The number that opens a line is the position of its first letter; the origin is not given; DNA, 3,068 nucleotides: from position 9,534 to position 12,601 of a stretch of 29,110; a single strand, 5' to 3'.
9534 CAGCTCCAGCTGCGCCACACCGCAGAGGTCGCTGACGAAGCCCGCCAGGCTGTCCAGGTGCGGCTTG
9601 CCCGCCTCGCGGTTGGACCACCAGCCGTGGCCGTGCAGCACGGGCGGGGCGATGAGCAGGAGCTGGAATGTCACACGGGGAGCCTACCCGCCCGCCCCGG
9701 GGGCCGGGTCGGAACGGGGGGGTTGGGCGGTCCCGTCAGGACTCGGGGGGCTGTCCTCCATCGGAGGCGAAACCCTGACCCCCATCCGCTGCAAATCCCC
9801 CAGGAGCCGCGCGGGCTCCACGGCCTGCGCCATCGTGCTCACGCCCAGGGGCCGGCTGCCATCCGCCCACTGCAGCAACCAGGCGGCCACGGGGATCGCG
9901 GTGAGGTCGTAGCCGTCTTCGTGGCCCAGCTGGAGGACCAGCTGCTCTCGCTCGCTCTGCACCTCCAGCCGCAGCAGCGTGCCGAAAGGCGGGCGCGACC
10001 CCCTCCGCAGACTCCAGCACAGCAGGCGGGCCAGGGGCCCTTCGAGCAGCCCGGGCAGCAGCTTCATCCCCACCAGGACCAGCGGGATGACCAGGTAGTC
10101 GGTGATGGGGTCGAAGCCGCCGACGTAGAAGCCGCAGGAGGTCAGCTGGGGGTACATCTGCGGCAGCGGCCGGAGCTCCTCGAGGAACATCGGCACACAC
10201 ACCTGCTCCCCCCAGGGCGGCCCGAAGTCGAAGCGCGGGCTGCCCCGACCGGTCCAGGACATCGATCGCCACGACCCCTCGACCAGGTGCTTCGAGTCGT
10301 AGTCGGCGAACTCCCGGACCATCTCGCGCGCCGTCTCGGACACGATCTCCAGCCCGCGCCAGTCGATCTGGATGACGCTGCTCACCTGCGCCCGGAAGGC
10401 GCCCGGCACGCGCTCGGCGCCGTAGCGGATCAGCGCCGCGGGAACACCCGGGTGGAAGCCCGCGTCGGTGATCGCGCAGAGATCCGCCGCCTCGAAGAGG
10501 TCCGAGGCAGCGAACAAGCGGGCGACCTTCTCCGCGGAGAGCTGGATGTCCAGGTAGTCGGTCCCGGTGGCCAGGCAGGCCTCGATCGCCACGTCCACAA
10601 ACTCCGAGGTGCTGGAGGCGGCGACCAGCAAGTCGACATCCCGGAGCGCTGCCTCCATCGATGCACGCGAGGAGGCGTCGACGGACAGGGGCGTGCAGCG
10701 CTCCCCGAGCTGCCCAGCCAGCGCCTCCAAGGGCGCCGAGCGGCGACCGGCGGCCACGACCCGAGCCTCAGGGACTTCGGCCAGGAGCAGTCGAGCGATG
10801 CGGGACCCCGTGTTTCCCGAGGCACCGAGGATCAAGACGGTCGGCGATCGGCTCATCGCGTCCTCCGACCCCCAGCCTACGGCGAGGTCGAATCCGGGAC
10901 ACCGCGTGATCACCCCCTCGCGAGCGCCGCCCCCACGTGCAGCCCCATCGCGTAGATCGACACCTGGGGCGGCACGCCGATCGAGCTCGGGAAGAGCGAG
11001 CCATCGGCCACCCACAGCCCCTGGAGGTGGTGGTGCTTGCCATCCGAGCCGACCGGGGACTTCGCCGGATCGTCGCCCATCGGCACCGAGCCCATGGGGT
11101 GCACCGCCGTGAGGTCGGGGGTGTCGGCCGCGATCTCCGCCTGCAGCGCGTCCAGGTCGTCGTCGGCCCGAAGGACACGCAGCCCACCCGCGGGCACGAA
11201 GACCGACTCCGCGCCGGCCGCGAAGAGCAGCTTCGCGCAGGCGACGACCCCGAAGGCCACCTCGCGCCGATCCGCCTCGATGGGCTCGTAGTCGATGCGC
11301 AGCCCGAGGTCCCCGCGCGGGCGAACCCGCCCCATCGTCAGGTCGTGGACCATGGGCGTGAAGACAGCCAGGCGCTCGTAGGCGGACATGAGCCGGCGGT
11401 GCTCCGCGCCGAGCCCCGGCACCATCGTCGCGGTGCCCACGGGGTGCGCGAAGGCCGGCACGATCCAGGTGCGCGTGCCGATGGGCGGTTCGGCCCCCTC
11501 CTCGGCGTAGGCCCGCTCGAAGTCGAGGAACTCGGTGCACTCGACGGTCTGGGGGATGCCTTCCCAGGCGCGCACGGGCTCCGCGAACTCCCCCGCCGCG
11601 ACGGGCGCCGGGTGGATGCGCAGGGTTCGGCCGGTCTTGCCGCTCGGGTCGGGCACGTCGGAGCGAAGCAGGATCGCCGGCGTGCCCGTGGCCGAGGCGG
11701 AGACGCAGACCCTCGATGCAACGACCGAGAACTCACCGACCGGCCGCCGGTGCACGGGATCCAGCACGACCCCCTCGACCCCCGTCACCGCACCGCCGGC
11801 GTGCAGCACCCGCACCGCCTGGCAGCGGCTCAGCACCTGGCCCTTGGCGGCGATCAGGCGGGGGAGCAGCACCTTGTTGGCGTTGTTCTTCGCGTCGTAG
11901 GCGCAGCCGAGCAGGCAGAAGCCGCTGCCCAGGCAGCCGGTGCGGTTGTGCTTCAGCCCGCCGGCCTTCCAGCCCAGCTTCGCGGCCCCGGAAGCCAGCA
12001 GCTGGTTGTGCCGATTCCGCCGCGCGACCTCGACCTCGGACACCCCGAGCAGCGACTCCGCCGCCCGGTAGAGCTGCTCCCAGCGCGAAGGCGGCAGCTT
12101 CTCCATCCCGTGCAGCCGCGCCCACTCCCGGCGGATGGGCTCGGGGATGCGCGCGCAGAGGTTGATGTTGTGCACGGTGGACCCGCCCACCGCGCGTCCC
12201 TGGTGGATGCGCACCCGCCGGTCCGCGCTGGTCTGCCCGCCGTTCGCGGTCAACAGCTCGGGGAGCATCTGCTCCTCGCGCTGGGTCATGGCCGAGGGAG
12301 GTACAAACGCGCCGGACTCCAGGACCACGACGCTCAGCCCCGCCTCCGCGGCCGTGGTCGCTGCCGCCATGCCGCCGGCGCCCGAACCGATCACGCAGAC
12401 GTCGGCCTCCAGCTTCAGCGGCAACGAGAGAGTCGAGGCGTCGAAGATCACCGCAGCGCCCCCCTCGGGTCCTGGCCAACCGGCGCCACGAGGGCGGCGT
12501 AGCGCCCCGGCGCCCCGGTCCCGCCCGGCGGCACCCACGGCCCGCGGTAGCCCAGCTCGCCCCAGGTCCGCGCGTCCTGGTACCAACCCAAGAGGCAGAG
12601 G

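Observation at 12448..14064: Unusual fusion of a PLP enzyme to a dehydrogenase small subunit, with a twin-arginine signal buried at residue ~350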

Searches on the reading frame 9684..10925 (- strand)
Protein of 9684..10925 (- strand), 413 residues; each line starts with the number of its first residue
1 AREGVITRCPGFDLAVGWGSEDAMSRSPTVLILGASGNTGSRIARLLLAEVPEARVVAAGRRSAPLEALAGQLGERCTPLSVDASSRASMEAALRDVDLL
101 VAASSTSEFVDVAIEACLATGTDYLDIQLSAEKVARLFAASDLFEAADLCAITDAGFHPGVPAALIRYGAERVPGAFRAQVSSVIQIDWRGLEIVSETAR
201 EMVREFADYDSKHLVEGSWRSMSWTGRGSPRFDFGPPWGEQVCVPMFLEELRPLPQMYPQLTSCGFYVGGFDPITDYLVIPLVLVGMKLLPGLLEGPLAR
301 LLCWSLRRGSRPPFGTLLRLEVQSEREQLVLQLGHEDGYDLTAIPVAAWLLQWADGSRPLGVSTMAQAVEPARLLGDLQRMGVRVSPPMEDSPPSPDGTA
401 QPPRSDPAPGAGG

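Call 14: search_protein_families(library=pfam, proteins=[window:9684-10925:-], max_evalue=0.001)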
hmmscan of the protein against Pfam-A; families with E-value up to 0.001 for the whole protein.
window:9684-10925:- (413 aa): 3 families
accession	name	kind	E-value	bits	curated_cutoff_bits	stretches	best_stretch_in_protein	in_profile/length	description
PF03435.24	Sacchrp_dh_NADP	-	2.2e-14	54.3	25.1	1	30-132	1-103/129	Saccharopine dehydrogenase NADP binding domain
PF13460.12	NAD_binding_10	-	1.4e-06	28.8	27.2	1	34-114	1-82/184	NAD(P)H-binding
PF00106.31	adh_short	-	0.0002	21.3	26.6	1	29-97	2-71/195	short chain dehydrogenase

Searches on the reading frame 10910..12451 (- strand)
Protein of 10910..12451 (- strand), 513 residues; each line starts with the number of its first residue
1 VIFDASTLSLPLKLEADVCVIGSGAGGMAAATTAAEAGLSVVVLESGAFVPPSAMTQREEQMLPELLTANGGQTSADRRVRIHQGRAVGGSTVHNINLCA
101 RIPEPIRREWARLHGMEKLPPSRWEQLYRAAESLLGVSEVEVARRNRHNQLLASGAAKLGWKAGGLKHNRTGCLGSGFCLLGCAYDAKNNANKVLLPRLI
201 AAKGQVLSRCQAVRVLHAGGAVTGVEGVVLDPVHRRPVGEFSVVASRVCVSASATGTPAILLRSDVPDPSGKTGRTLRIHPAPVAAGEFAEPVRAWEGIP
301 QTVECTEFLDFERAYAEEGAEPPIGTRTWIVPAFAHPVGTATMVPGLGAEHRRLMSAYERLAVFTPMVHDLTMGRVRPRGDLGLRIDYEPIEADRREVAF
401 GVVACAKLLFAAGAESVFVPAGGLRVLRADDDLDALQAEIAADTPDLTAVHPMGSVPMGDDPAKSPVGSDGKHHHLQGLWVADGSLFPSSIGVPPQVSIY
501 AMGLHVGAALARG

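Call 54: search_solved_structures(query=A3, max_evalue=0.01, show_alignments=0)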
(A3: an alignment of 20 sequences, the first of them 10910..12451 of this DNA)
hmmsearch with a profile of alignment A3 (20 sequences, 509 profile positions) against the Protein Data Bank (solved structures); distinct sequences matched with E-value up to 0.01: 205 (the best 60 are shown).
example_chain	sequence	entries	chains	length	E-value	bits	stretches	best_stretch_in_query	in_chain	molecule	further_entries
8hdd_A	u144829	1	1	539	1.8e-20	76.3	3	14-56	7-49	Glucose dehydrogenase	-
6a2u_B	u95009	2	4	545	1.8e-20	76.3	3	14-56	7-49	Glucose dehydrogenase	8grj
3t37_A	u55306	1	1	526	2.1e-18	69.5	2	439-506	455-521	Probable dehydrogenase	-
4ha6_A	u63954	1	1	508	5.6e-18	68.1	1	439-506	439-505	Pyridoxine 4-oxidase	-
8k6k_A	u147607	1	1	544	7.9e-18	67.6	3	168-310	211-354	Fructose dehydrogenase (N1146A) large subunit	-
9fl2_A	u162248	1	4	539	9.2e-18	67.4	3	443-507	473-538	pyranose oxidase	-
8xcn_A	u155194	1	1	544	1.3e-17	66.9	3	168-310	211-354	Fructose dehydrogenase large subunit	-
7w2j_A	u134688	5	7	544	1.5e-17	66.7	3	168-310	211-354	Fructose dehydrogenase large subunit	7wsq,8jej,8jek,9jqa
8xcm_A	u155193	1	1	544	1.5e-17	66.7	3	168-310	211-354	Fructose dehydrogenase large subunit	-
8k6j_A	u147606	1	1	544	5.7e-17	64.8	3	168-310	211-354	Fructose dehydrogenase (H1147A) large subunit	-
9lq0_A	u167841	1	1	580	2.2e-16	62.8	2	437-505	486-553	Oxygen-dependent choline dehydrogenase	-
4qi7_A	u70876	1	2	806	8.8e-16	60.8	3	442-506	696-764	Cellobiose dehydrogenase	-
9ugm_A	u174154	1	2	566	2.3e-14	56.2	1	386-506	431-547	FAD containing choline oxidase mutant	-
1coy_A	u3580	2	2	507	2.6e-14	56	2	79-275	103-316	CHOLESTEROL OXIDASE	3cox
3ljp_A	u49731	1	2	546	6.1e-14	54.7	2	417-506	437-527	Choline oxidase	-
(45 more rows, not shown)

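Call 55: search_solved_structures(query=A3, max_evalue=1e-19, show_alignments=2)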
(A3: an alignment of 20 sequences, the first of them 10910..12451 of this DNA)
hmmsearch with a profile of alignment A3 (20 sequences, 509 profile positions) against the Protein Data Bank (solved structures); distinct sequences matched with E-value up to 1e-19: 2.
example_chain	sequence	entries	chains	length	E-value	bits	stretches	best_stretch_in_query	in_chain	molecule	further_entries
8hdd_A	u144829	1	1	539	1.8e-20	76.3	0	14-56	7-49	Glucose dehydrogenase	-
6a2u_B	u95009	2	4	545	1.8e-20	76.3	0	14-56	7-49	Glucose dehydrogenase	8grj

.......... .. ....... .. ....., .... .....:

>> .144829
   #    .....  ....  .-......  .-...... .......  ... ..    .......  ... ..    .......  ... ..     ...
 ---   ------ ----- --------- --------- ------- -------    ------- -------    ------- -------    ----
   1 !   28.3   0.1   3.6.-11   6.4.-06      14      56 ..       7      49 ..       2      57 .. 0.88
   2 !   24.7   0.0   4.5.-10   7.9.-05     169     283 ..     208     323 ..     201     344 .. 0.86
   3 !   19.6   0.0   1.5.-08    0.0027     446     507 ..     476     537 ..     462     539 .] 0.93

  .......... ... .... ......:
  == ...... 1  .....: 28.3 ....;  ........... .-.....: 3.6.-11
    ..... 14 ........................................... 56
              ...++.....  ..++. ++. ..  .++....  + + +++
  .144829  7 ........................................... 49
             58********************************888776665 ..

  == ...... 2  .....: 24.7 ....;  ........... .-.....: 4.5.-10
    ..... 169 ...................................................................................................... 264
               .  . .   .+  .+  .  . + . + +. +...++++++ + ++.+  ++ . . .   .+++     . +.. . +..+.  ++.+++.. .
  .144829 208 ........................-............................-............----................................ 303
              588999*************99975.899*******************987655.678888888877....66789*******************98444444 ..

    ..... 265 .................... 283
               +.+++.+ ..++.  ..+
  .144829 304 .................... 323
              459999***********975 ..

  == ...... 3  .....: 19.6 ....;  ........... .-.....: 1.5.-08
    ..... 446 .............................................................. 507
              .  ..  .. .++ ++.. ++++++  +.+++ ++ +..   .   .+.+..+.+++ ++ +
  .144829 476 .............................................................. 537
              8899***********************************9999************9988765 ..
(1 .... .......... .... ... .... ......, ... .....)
